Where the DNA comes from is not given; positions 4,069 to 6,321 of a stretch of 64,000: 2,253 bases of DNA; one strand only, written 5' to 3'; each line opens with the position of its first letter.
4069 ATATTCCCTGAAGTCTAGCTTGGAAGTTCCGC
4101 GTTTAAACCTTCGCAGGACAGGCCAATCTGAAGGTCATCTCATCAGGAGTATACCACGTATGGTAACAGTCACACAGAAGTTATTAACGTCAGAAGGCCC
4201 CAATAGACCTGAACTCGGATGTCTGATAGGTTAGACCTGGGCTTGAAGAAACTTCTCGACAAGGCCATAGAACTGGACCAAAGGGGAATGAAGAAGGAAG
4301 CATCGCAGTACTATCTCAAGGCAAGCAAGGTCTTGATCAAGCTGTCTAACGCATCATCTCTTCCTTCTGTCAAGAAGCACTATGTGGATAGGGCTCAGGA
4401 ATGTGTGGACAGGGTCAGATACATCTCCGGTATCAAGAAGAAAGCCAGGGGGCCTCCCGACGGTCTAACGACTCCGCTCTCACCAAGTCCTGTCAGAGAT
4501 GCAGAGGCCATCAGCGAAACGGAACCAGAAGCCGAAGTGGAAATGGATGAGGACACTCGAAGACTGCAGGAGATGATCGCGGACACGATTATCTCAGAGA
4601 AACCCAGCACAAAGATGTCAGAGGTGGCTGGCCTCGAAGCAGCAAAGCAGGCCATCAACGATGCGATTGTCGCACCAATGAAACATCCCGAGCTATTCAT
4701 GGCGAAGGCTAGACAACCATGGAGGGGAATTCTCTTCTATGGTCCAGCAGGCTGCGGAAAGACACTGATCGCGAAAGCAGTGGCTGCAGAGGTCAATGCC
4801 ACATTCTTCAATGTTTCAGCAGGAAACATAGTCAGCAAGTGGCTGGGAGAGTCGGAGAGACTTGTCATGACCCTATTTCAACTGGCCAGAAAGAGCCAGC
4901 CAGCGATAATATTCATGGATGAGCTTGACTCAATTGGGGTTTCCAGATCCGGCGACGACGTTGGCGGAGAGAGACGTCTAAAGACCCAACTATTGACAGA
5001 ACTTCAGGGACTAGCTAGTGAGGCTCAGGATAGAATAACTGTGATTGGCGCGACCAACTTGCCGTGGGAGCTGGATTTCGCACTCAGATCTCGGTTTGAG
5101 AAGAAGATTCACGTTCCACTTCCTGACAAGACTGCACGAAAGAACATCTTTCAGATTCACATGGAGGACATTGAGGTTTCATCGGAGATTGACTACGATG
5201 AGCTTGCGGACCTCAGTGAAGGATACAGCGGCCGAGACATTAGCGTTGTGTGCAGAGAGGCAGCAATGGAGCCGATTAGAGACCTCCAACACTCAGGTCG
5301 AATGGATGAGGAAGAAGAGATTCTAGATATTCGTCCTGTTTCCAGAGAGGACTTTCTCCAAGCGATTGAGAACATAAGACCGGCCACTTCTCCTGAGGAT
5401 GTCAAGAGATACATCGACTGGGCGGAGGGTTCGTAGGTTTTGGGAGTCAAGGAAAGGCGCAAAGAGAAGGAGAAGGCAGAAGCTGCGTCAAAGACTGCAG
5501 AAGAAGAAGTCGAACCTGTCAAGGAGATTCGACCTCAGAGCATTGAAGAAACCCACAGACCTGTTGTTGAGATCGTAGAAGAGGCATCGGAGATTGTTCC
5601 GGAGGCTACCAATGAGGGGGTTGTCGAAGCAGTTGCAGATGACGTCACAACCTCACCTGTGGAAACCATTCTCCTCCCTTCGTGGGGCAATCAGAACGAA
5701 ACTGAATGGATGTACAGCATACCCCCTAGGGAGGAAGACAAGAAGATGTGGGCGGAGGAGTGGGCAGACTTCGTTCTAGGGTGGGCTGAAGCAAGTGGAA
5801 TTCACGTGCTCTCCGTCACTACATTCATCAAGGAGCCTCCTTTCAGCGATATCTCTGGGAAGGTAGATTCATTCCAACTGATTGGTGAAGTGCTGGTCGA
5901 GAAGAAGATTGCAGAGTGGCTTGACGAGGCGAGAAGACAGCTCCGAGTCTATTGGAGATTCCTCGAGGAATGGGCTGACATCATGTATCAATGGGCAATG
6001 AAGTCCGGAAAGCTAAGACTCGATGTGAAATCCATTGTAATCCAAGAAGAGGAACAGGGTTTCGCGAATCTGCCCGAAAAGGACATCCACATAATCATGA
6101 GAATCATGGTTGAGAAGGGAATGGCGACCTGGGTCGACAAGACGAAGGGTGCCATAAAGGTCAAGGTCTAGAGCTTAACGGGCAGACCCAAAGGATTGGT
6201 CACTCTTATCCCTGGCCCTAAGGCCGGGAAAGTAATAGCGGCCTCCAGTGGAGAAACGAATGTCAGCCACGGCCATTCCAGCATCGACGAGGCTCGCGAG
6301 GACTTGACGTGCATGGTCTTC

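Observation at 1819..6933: Compact eukaryote-type ESCRT locus: CHMP2-like ESCRT-III, Vps4, Vps25 and Vps22 side by side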

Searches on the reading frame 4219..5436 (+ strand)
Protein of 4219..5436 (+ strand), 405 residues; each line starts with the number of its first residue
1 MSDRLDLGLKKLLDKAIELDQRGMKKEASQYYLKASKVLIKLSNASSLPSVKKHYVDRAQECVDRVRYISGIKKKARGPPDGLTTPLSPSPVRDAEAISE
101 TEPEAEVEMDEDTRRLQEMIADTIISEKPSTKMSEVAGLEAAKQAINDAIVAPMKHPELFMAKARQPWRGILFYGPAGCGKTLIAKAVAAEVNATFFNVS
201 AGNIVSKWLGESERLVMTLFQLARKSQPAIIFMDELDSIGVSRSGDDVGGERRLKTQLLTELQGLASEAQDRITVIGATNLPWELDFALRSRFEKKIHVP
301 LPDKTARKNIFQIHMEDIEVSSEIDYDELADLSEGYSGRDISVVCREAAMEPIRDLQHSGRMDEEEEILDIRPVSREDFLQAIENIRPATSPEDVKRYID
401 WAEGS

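Call 3: search_protein_families(library=pfam, proteins=[window:4219-5436:+], max_evalue=1)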
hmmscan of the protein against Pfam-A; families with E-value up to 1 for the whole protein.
window:4219-5436:+ (405 aa): 26 families (the best 25 are shown)
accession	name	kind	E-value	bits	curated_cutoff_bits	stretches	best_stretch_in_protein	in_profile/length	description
PF00004.35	AAA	-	3.9e-39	134.5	21.2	1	171-301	1-131/131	ATPase family associated with various cellular activities (AAA)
PF17862.7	AAA_lid_3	-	3.3e-13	49.4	27.2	1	324-365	2-43/45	AAA+ lid domain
PF09336.16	Vps4_C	-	1.9e-06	28.2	21.3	1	365-403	21-58/61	Vps4 C terminal oligomerisation domain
PF04212.24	MIT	-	1.3e-05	25.6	30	1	11-69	6-64/66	MIT (microtubule interacting and transport) domain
PF05496.18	RuvB_N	-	2.5e-05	24.5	27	1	167-237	32-94/159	Holliday junction DNA helicase RuvB P-loop domain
PF13191.12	AAA_16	-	0.00021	22.3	32.6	1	164-195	21-51/167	AAA ATPase domain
PF07728.20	AAA_5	-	0.00023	21.6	22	1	171-293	2-139/139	AAA domain (dynein-related subfamily)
PF06068.19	TIP49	-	0.0017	18.1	23.8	1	167-217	49-101/347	TIP49 P-loop domain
PF13401.12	AAA_22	-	0.0055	17.5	27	1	171-275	8-90/130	AAA domain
PF00910.28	RNA_helicase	-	0.0059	17.5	21.5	1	171-197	1-27/105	RNA helicase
PF13173.12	AAA_14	-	0.0065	16.9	27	1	171-239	5-74/129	AAA domain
PF02224.24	Cytidylate_kin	-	0.0068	16.6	26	1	175-200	5-30/211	Cytidylate kinase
PF01057.23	Parvo_NS1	-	0.007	15.8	20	1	162-192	107-137/271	Parvovirus non-structural protein NS1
PF13207.12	AAA_17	-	0.0085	16.8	27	1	174-212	1-37/136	AAA domain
PF05673.19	DUF815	-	0.014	15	23.8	1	128-236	22-116/249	Protein of unknown function (DUF815)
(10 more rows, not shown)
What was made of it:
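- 4219..5436 (+): g3: Vps4 AAA+ ATPase (N-terminal MIT-like domain, one AAA cassette, Vps4_C helix), 405 aa. Pfam AAA 134.5, AAA_lid_3 49.4, Vps4_C 28.2 (above threshold 21.3), MIT 25.6 (below threshold 30, E 1.3e-5) (call 3).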

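Call 4: search_protein_families(library=ncbifam, proteins=[window:4219-5436:+], max_evalue=1)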
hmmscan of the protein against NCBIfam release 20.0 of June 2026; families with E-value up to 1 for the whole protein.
window:4219-5436:+ (405 aa): 49 families (the best 25 are shown)
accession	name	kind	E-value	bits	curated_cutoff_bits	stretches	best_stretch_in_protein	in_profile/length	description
NF041006.2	cell_div_CdvC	equivalog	9.4e-79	265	650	1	112-403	81-366/370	cell division protein CdvC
TIGR01243.1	CDC48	subfamily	3e-71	240.7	802.65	1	118-402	437-726/733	CDC48 family AAA ATPase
NF003069.1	PRK03992.1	subfamily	1e-69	235.5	500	1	119-363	116-363/379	proteasome-activating nucleotidase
TIGR01242.2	TIGR01242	subfamily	2.5e-67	227.4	500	1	119-364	99-347/362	proteasome-activating nucleotidase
NF047748.1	PrtsmActNtasePan1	equivalog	1e-54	186.1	750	1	125-367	139-384/405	proteasome-activating nucleotidase Pan1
NF047747.1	PrtsmActNtasePan2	equivalog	4.8e-54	184.1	700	1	111-364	132-384/397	proteasome-activating nucleotidase Pan2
TIGR01241.2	FtsH_fam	equivalog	8.4e-52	176.7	600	1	123-362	151-392/598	ATP-dependent zinc metalloprotease FtsH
NF008004.0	PRK10733.1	equivalog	3e-37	127.9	1008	1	127-364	145-384/644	ATP-dependent zinc metalloprotease FtsH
TIGR03689.1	pup_AAA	equivalog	6.5e-37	127.4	504.75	1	119-318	167-382/512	proteasome ATPase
NF042959.1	IteA_antiphage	equivalog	3.6e-35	121.8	510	1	98-362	62-312/367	anti-phage ATPase IteA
NF003229.0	PRK04195.1-5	equivalog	8.6e-09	34.6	280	1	132-250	15-123/413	replication factor C large subunit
NF003745.1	PRK05342.1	equivalog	9e-07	28.1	359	1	115-250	64-201/418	ATP-dependent Clp protease ATP-binding subunit ClpX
NF000868.0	PRK00080.1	equivalog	4.4e-06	25.8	282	1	166-238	49-113/330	Holliday junction branch migration DNA helicase RuvB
TIGR00382.1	clpX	equivalog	8.5e-06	25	370.75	1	169-241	118-196/414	ATP-dependent protease ATP-binding subunit ClpX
TIGR03922.1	T7SS_EccA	equivalog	1.2e-05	24.1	466.65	1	130-297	272-446/557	type VII secretion AAA-ATPase EccA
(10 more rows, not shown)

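Call 7: find_related_loci(query=window:4219-5436:+, collection=genome_contigs, flank=10000)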
Query window:4219-5436:+ (405 aa) in genome_contigs; peptide patterns used: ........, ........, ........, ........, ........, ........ (x = any residue, [..] = any of these).
272 stretches matched a pattern; 214 encode a relative of the query (tblastn E <= 1e-3); the best 80 are kept; 80 distinct loci.
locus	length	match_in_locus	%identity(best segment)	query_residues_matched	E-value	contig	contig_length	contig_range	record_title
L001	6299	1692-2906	97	1-405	0e+0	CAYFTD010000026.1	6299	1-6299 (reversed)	MAG TPA_asm: uncultured archaeon isolate ERP108616_co1_168 genome assembly, contig: k119_1556313, whole genome shotgun s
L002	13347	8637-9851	87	1-405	0e+0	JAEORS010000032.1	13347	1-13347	MAG: Candidatus Thorarchaeota archaeon isolate Yap125.bin7.129 contig_5268, whole genome shotgun sequence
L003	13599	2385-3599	86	1-405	0e+0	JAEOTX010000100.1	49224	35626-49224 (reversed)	MAG: Candidatus Thorarchaeota archaeon isolate YT5_051 k127_12913335, whole genome shotgun sequence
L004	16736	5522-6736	86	1-405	0e+0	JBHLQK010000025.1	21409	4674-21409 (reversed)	MAG: Candidatus Thorarchaeota archaeon isolate LCG1B.545 LCG1B.545@13986, whole genome shotgun sequence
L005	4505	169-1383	85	1-405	0e+0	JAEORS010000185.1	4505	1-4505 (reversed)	MAG: Candidatus Thorarchaeota archaeon isolate Yap125.bin7.129 contig_35795, whole genome shotgun sequence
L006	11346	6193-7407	85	1-405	0e+0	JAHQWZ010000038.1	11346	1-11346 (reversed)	MAG: Candidatus Thorarchaeota archaeon isolate WORH6 WOR136_NODE_584_length_11346_cov_2.1962_ID_1167, whole genome shotg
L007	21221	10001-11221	85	1-405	0e+0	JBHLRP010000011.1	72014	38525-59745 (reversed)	MAG: Candidatus Thorarchaeota archaeon isolate TM1S.110 TM1S.110@376, whole genome shotgun sequence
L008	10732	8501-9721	84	1-405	0e+0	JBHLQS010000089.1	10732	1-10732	MAG: Candidatus Thorarchaeota archaeon isolate QM1B.10 QM1B.10@24118, whole genome shotgun sequence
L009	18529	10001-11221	85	1-405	0e+0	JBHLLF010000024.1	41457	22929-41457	MAG: Candidatus Hermodarchaeota archaeon isolate DZ1M.409 DZ1M.409@2731, whole genome shotgun sequence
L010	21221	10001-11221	84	1-405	0e+0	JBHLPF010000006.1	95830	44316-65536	MAG: Promethearchaeota archaeon isolate DZ3S.43 DZ3S.43@381, whole genome shotgun sequence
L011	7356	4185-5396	82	1-404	0e+0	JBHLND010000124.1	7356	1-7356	MAG: Promethearchaeota archaeon isolate DZ2S.152 DZ2S.152@39062, whole genome shotgun sequence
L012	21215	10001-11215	80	1-405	0e+0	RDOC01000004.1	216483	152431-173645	MAG: Candidatus Thorarchaeota archaeon isolate SZ_4_bin3.344 NODE_4_length_216483_cov_11.181215, whole genome shotgun se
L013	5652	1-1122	88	32-405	0e+0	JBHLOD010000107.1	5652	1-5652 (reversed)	MAG: Promethearchaeota archaeon isolate DZ3M.167 DZ3M.167@59949, whole genome shotgun sequence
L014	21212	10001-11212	80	2-405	0e+0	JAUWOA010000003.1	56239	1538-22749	MAG: Candidatus Thorarchaeota archaeon isolate CSMAG_2438 CSMAG_2438_k141_223501_length_56239_cov_102.9218, whole genome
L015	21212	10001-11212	80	2-405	0e+0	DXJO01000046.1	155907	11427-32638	MAG TPA_asm: Candidatus Thorarchaeota archaeon isolate MAG_9 k127_231188, whole genome shotgun sequence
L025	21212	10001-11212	68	2-405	0e+0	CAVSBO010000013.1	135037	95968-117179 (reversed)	MAG: Candidatus Thorarchaeota archaeon isolate MFD04408.bin.2.157 genome assembly, contig: contig_82715, whole genome sh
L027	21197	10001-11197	59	1-403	4e-161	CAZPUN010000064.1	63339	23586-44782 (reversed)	MAG TPA_asm: uncultured archaeon isolate binchicken_co219_458 genome assembly, contig: k141_280641, whole genome shotgun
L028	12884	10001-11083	38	9-401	7e-74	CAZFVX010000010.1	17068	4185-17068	MAG TPA_asm: uncultured archaeon isolate binchicken_co6_161 genome assembly, contig: NODE_3494_length_17068_cov_9.233527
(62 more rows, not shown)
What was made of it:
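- The closest non-Thorarchaeota Vps4 relatives in the genome scan are an unclassified archaeon (L028, 38%) and Bathyarchaeota/Thaumarchaeota CdvC at 34-35% identity (call 7).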

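Call 23: search_solved_structures(query=window:4219-5436:+, max_evalue=1e-40)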
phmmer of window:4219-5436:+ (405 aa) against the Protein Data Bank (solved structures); distinct sequences matched with E-value up to 1e-40: 217 (the best 60 are shown).
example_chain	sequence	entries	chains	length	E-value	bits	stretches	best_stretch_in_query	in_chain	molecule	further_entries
9m4n_A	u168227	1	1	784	1.7e-104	353.1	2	122-396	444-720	Cell division control protein 48 homolog A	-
9m3v_A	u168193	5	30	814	1.9e-104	352.9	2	122-396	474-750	Cell division control protein 48 homolog A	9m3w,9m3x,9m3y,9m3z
5g4g_A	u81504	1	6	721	5.8e-103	348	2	124-399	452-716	VCP-LIKE ATPASE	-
5g4f_A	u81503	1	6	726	7.7e-103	347.6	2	124-399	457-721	VCP-LIKE ATPASE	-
5vc7_A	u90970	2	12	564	1.1e-102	347.1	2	124-399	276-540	VCP-like ATPase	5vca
6chs_H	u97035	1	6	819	2.9e-102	345.7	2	136-388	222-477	Putative cell division control protein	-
5c19_A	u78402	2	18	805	1.5e-101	343.4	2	122-403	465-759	Transitional endoplasmic reticulum ATPase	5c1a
5c18_A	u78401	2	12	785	2e-101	342.9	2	122-402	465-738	Transitional endoplasmic reticulum ATPase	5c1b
7wub_D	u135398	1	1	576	2.2e-101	342.8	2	122-401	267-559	Transitional endoplasmic reticulum ATPase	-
7wub_C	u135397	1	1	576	2.8e-101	342.4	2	122-401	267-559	Transitional endoplasmic reticulum ATPase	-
7rlj_A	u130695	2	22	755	5.3e-101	341.6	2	122-401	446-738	Transitional endoplasmic reticulum ATPase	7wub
8yka_A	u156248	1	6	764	5.6e-101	341.5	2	122-401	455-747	Transitional endoplasmic reticulum ATPase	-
7y4w_A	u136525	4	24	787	6.2e-101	341.3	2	122-401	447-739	Transitional endoplasmic reticulum ATPase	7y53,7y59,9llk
1r7r_A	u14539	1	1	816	6.3e-101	341.3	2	122-401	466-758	Transitional endoplasmic reticulum ATPase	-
7mdm_B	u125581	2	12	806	6.6e-101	341.2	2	125-401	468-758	Transitional endoplasmic reticulum ATPase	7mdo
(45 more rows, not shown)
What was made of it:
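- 4219..5436 (+): Human VPS4B 283 bits aligned over residues 12-359, yeast Vps4 269 bits (call 23).
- On Vps4 (meiotic-clade AAA+ ATPase): The full-length alignment to VPS4B starts at residue 12 (call 23). VPS4B gives 283 bits in one stretch, whereas Cdc48 needs two stretches for about 350 bits (call 23).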

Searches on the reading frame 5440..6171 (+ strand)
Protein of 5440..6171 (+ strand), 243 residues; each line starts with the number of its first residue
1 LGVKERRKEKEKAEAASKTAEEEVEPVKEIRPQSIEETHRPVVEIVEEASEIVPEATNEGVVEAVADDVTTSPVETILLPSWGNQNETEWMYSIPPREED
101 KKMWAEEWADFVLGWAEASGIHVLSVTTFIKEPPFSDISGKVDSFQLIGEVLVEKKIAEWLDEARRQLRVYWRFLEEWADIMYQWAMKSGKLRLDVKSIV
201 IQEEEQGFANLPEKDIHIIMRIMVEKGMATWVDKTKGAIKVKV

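Call 3: search_protein_families(library=pfam, proteins=[window:5440-6171:+], max_evalue=1)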
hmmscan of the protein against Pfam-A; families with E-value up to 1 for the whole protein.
window:5440-6171:+ (243 aa): 3 families
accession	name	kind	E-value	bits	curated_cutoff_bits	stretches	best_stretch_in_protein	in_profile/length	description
PF05871.18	ESCRT-II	-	1.8e-14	54.6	27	1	91-192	7-114/138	ESCRT-II complex subunit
PF00605.23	IRF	-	0.11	13.2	27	0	158-196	18-62/105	Interferon regulatory factor transcription factor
PF20749.2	DUF6833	-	0.16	12.1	26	0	27-57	10-36/57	Domain of unknown function (DUF6833)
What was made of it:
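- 5440..6171 (+): g4: Vps25 (ESCRT-II), 243 aa. An acidic, variable, probably disordered N-terminal ~80 residues is followed by tandem winged helices. It starts 3 nt after the vps4 stop, so the two are probably co-transcribed. Pfam ESCRT-II PF05871 54.6 bits, above threshold 27 (call 3).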

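Call 4: search_protein_families(library=ncbifam, proteins=[window:5440-6171:+], max_evalue=1)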
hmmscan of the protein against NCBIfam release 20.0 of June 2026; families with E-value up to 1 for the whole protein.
window:5440-6171:+ (243 aa): 0 families

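Call 21: search_solved_structures(query=window:5440-6171:+, max_evalue=1, show_alignments=1)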
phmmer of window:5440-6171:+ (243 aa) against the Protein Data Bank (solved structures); distinct sequences matched with E-value up to 1: 10.
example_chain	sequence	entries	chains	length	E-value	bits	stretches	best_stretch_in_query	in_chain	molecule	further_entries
7pb9_A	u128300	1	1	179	7.3e-29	104.2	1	82-239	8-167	Tandem WH domains of Vps25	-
9uyv_A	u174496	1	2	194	8.6e-21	77.7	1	71-240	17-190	ESCRT-II complex subunit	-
3cuq_C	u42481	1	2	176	2.5e-09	40.2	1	91-192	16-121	Vacuolar protein-sorting-associated protein 25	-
1u5t_C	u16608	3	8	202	0.0056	19.4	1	169-240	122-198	Hypothetical 23.6 kDa protein in YUH1-URA8 intergenic region | VPS25, YJR102C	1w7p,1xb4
2zme_C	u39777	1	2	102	0.023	17.4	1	90-173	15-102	Vacuolar protein-sorting-associated protein 25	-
7l7x_AAA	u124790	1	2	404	0.31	13.7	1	127-197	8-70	DegT/DnrJ/EryC1/StrS aminotransferase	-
1ypi_A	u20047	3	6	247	0.34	13.6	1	141-184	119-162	TRIOSEPHOSPHATE ISOMERASE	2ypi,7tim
3ypi_A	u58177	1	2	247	0.34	13.6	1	141-184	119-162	TRIOSEPHOSPHATE ISOMERASE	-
4ff7_A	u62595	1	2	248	0.43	13.2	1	142-184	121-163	Triosephosphate isomerase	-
4lhx_C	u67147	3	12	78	0.82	12.3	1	4-58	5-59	Rab-3A-interacting protein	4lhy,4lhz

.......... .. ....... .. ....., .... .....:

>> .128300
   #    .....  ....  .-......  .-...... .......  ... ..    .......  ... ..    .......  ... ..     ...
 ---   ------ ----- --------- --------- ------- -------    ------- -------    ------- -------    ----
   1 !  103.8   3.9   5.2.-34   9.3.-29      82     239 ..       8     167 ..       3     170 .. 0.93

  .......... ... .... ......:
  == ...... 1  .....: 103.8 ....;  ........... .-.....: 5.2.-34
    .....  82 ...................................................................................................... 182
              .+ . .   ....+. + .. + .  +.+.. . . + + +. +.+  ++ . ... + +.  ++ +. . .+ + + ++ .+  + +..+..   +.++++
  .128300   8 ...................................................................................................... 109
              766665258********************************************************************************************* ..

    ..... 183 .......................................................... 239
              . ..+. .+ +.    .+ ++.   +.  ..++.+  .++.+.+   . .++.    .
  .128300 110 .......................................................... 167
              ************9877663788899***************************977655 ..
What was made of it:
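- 5440..6171 (+): Odinarchaeal Vps25 7pb9 E 7.3e-29 over residues 82-239, human VPS25 3cuq_C 2.5e-9 (call 21).
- On ESCRT-II subunit Vps25: 7pb9 'Tandem WH domains of Vps25' E 7.3e-29 over residues 82-239; human VPS25 2.5e-9 (call 21).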
